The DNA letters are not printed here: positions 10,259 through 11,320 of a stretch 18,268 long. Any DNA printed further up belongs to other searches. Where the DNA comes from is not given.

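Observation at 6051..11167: Seven-gene translationally coupled operon that looks like a non-canonical CMP-ulosonic-acid pathway (KdsB homologue plus class II pyruvate aldolase, no KdsA/KdsC/KdsD)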

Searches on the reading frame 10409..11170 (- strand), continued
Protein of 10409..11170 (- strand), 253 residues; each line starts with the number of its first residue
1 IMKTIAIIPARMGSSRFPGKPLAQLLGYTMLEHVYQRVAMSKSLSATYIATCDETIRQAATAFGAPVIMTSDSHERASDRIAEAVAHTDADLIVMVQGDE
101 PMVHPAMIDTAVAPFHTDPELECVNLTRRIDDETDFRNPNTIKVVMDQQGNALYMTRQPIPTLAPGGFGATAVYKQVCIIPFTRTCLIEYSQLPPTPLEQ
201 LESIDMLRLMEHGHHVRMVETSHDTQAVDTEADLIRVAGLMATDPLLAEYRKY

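Call 46: find_encoding_contigs(protein=P0277, flank=8000, max_places=1)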
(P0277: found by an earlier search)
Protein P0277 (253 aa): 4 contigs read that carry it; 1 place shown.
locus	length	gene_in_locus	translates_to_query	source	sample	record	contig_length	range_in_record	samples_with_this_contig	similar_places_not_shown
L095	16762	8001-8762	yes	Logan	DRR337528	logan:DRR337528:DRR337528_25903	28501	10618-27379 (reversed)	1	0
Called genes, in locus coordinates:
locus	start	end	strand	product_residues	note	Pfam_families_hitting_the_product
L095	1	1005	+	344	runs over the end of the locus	PF01073:3Beta_HSD, PF01370:Epimerase, PF02719:Polysacc_synt_2, PF04321:RmlD_sub_bind, PF16363:GDP_Man_Dehyd, PF07993:NAD_binding_4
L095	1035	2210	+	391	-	PF00155:Aminotran_1_2 (weak), PF01041:DegT_DnrJ_EryC1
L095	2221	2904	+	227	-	PF13641:Glyco_tranf_2_3, PF00535:Glycos_transf_2, PF10111:Glyco_tranf_2_2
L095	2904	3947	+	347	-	PF03102:NeuB, PF08666:SAF (weak)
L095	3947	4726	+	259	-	PF02348:CTP_transf_3, PF12804:NTP_transf_3 (weak)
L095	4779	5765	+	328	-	PF00389:2-Hacid_dh, PF00899:ThiF (faint), PF02826:2-Hacid_dh_C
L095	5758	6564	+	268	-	PF05050:Methyltransf_21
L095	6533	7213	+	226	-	PF13419:HAD_2 (weak)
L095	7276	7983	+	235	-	PF03328:HpcH_HpaI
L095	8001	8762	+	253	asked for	PF02348:CTP_transf_3, PF12804:NTP_transf_3 (weak)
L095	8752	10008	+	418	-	PF03721:UDPG_MGDP_dh_N, PF00984:UDPG_MGDP_dh, PF03720:UDPG_MGDP_dh_C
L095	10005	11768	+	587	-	PF02463:SMC_N (faint), PF00005:ABC_tran, PF13304:AAA_21 (faint)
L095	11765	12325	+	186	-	PF06414:Zeta_toxin (weak), PF01583:APS_kinase, PF13238:AAA_18 (weak), PF13671:AAA_33 (weak)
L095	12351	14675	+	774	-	PF01326:PPDK_N (faint), PF00391:PEP-utilizers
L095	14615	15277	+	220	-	PF00117:GATase, PF07722:Peptidase_C26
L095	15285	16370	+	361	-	PF00465:Fe-ADH, PF13685:Fe-ADH_2 (weak), PF25137:ADH_Fe_C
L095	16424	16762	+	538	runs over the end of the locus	PF27859:LIC12162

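Call 47: find_encoding_contigs(protein=P0140, flank=8000, max_places=1)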
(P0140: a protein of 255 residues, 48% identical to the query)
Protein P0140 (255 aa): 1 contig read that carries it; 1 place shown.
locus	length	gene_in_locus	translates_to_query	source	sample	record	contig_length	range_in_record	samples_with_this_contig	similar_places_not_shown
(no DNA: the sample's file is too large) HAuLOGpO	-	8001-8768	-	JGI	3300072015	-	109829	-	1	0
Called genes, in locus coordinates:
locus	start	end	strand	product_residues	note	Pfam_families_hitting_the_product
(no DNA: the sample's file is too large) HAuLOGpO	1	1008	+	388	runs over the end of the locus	-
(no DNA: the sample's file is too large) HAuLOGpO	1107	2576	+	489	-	-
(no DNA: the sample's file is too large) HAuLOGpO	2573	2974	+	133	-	-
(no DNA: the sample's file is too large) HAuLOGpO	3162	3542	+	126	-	-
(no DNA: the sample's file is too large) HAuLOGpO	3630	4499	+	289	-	PF05721:PhyH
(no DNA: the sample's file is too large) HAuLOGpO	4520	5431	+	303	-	PF01073:3Beta_HSD, PF01370:Epimerase, PF04321:RmlD_sub_bind, PF07993:NAD_binding_4 (faint), PF16363:GDP_Man_Dehyd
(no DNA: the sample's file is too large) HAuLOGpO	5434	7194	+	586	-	PF13522:GATase_6, PF13537:GATase_7, PF00733:Asn_synthase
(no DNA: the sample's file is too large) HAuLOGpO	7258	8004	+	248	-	PF05050:Methyltransf_21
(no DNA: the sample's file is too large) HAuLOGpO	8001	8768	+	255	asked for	PF02348:CTP_transf_3, PF12804:NTP_transf_3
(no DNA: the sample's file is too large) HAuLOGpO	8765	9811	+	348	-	PF01408:GFO_IDH_MocA, PF02894:GFO_IDH_MocA_C, PF22725:GFO_IDH_MocA_C3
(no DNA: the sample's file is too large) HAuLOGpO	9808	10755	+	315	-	PF13489:Methyltransf_23 (weak)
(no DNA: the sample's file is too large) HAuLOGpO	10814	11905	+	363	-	PF05175:MTS (weak), PF13489:Methyltransf_23, PF01209:Ubie_methyltran (weak), PF08003:Methyltransf_9 (weak), PF08241:Methyltransf_11, PF08242:Methyltransf_12, PF13649:Methyltransf_25, PF13847:Methyltransf_31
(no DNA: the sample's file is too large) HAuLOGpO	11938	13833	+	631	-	-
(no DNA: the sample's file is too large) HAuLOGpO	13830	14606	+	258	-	PF03328:HpcH_HpaI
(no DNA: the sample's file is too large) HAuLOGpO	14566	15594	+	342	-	PF05050:Methyltransf_21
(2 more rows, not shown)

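Call 53: search_solved_structures(query=window:10409-11170:-, max_evalue=1e-30, show_alignments=5)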
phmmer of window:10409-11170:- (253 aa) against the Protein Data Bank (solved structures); distinct sequences matched with E-value up to 1e-30: 11.
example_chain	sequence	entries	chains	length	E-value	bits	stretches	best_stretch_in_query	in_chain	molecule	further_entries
1gq9_A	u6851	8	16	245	1.2e-49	172.2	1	3-244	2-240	3-DEOXY-MANNO-OCTULOSONATE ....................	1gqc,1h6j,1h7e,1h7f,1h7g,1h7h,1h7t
1vh3_A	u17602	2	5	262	2.1e-36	128.8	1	5-243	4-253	3-deoxy-manno-octulosonate cytidylyltransferase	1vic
3duv_A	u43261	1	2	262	2.1e-36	128.8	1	5-243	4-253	3-deoxy-manno-octulosonate cytidylyltransferase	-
3oam_A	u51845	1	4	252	6.7e-36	127.1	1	5-239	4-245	3-deoxy-manno-octulosonate cytidylyltransferase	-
3tqd_A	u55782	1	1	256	1.8e-35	125.7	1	6-238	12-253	3-deoxy-manno-octulosonate cytidylyltransferase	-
3jtj_A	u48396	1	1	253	1.6e-33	119.3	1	2-242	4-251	3-deoxy-manno-octulosonate cytidylyltransferase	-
2y6p_A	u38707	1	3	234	1.7e-32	116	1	3-235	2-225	3-DEOXY-MANNO-OCTULOSONATE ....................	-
8ees_A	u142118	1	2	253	2.1e-32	115.7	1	5-238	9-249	3-deoxy-manno-octulosonate cytidylyltransferase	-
4xwi_A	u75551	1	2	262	7.2e-32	113.9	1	6-239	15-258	3-deoxy-manno-octulosonate cytidylyltransferase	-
1vh1_A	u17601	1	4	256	4.7e-31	111.3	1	3-240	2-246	3-deoxy-manno-octulosonate cytidylyltransferase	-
3k8d_A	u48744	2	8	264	5.9e-31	111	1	2-239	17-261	3-deoxy-manno-octulosonate cytidylyltransferase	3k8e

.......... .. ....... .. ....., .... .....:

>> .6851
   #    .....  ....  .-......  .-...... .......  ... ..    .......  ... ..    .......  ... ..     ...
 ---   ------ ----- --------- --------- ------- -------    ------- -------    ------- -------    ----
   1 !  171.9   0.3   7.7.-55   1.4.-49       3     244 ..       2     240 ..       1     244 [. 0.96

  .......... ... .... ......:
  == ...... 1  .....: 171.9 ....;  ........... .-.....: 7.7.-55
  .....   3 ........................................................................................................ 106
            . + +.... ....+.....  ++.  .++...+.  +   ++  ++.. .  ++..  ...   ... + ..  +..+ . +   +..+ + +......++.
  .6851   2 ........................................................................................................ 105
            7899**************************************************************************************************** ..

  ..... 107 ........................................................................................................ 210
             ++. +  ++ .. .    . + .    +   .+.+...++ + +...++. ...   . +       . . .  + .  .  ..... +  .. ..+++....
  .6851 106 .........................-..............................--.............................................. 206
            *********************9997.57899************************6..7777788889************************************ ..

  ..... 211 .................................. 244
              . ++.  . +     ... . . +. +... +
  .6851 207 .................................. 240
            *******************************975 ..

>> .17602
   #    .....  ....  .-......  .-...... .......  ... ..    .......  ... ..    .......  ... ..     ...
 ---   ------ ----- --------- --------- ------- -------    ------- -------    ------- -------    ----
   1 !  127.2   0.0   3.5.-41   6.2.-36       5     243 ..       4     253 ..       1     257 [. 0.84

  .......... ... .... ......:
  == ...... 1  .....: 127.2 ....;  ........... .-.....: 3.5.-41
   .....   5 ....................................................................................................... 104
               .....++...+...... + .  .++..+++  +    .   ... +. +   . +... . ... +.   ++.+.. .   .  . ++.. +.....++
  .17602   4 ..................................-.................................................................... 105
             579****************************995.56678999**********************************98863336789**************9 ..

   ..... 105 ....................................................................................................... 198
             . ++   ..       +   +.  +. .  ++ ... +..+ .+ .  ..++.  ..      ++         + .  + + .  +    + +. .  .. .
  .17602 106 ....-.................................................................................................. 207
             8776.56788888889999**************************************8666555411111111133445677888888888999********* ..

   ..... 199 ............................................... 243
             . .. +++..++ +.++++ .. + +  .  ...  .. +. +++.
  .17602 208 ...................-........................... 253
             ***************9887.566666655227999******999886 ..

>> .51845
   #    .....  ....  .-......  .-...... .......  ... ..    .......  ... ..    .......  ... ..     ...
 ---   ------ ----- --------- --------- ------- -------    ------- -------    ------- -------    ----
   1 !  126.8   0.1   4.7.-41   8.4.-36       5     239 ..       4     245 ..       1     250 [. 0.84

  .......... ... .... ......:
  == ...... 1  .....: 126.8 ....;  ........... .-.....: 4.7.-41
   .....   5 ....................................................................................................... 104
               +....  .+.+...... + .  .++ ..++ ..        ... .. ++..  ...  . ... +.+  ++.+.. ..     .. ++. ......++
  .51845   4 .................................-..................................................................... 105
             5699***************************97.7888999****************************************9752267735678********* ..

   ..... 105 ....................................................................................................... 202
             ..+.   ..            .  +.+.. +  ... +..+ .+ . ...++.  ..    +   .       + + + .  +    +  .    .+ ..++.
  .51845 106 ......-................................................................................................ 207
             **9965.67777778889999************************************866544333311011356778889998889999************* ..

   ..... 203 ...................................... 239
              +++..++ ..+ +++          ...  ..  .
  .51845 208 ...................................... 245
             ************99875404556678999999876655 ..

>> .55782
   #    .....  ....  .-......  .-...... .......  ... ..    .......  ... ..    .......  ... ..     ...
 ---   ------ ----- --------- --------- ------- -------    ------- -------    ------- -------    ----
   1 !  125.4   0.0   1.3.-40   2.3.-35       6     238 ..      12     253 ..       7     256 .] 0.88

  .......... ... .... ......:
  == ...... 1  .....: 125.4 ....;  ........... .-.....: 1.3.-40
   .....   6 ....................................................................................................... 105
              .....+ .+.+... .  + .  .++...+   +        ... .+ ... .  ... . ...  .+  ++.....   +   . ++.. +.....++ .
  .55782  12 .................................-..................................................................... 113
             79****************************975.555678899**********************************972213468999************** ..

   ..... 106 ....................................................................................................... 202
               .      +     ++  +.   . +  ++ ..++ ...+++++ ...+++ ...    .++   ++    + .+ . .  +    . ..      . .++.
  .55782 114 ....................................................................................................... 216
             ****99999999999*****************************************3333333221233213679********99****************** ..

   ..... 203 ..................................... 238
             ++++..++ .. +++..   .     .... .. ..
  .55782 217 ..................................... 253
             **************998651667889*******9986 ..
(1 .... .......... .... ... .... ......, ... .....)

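Call 70: find_homologous_proteins(query=P0132, max_evalue=1e-30)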
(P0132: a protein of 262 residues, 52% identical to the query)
Query P0132 (262 aa): 6576 proteins with E <= 1e-30 among 8000 candidates; the best 120 are listed.
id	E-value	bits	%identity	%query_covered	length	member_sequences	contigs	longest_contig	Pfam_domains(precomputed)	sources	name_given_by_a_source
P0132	2.1e-171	586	100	100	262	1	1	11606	PF12804.14,PF02348.26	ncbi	-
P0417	4.4e-114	398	72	99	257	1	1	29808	PF12804.14,PF02348.26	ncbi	-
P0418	1.2e-110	387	71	100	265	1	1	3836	PF12804.14,PF02348.26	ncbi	-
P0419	8.1e-104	364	69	98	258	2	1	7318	PF12804.14,PF02348.26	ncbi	-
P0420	2.4e-101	356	64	99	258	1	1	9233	PF12804.14,PF02348.26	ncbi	-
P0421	3.2e-101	356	67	99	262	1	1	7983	PF12804.14,PF02348.26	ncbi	-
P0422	1.2e-99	351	64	100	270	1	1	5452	PF12804.14,PF02348.26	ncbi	-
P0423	7.6e-99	348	66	97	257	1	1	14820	PF12804.14,PF02348.26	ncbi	-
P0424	2.3e-95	337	61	97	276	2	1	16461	PF12804.14,PF02348.26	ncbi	-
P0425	6.6e-90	319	60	98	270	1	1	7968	PF12804.14,PF02348.26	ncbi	-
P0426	3.6e-86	307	53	98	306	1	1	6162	PF12804.14,PF02348.26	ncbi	-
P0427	1.8e-85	304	58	98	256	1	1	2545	PF02348.26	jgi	jgi:3-deoxy-manno-octulosonate cytidylyltransferase (CMP-KDO synthetase)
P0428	1.5e-84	301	56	99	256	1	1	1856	PF02348.26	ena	-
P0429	2.0e-84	301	55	99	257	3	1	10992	PF12804.14,PF02348.26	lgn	-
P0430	9.5e-84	299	56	100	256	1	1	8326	PF12804.14,PF02348.26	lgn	-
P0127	1.3e-82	295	55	99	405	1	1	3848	PF02348.26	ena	-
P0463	1.3e-80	288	54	99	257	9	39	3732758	PF12804.14,PF02348.26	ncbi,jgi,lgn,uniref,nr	ncbi:3-deoxy-D-manno-octulosonate cytidylyltransferase [Oleidesulfovibrio alaskensis G20]|jgi:3-deox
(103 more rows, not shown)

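Call 71: find_encoding_contigs(protein=P0463, flank=10000, max_places=2)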
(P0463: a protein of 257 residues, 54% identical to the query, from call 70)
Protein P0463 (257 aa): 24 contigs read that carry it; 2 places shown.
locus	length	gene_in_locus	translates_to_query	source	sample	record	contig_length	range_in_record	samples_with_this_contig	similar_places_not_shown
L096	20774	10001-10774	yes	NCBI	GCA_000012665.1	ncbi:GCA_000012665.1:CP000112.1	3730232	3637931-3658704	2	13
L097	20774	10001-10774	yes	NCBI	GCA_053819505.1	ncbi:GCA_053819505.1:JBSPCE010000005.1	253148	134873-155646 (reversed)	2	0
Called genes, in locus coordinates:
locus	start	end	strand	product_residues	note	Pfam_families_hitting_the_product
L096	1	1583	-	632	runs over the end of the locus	PF13522:GATase_6, PF13537:GATase_7, PF00733:Asn_synthase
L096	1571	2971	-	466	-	PF00535:Glycos_transf_2, PF10111:Glyco_tranf_2_2, PF13641:Glyco_tranf_2_3 (weak)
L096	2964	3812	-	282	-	PF02348:CTP_transf_3, PF12804:NTP_transf_3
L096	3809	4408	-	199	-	PF00132:Hexapep (weak), PF14602:Hexapep_2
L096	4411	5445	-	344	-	PF03102:NeuB, PF08666:SAF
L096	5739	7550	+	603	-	PF00664:ABC_membrane (weak), PF00005:ABC_tran, PF02463:SMC_N (faint)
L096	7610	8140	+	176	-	-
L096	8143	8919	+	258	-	PF03328:HpcH_HpaI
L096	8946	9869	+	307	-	PF01073:3Beta_HSD, PF01370:Epimerase, PF02719:Polysacc_synt_2, PF04321:RmlD_sub_bind, PF05368:NmrA, PF07993:NAD_binding_4 (faint), PF13460:NAD_binding_10, PF16363:GDP_Man_Dehyd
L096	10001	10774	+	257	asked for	PF02348:CTP_transf_3, PF12804:NTP_transf_3 (weak)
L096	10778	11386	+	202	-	PF00132:Hexapep, PF14602:Hexapep_2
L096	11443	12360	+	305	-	PF00389:2-Hacid_dh, PF02826:2-Hacid_dh_C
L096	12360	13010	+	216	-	PF00702:Hydrolase, PF12710:HAD (weak), PF13419:HAD_2, PF13242:Hydrolase_like (weak)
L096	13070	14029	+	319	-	PF01073:3Beta_HSD, PF01370:Epimerase, PF04321:RmlD_sub_bind, PF13460:NAD_binding_10 (weak), PF16363:GDP_Man_Dehyd, PF07993:NAD_binding_4 (weak)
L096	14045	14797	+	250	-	PF25084:LbH_EIF2B (faint), PF25087:GMPPB_C (faint), PF00132:Hexapep, PF14602:Hexapep_2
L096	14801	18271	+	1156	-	PF01041:DegT_DnrJ_EryC1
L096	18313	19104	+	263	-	PF00483:NTP_transferase, PF12804:NTP_transf_3 (weak)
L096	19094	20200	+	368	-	PF01073:3Beta_HSD (weak), PF01370:Epimerase, PF02719:Polysacc_synt_2, PF04321:RmlD_sub_bind, PF16363:GDP_Man_Dehyd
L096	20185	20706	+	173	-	PF00908:dTDP_sugar_isom (weak)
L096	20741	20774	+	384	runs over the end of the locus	PF01041:DegT_DnrJ_EryC1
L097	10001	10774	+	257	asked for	PF02348:CTP_transf_3, PF12804:NTP_transf_3 (weak)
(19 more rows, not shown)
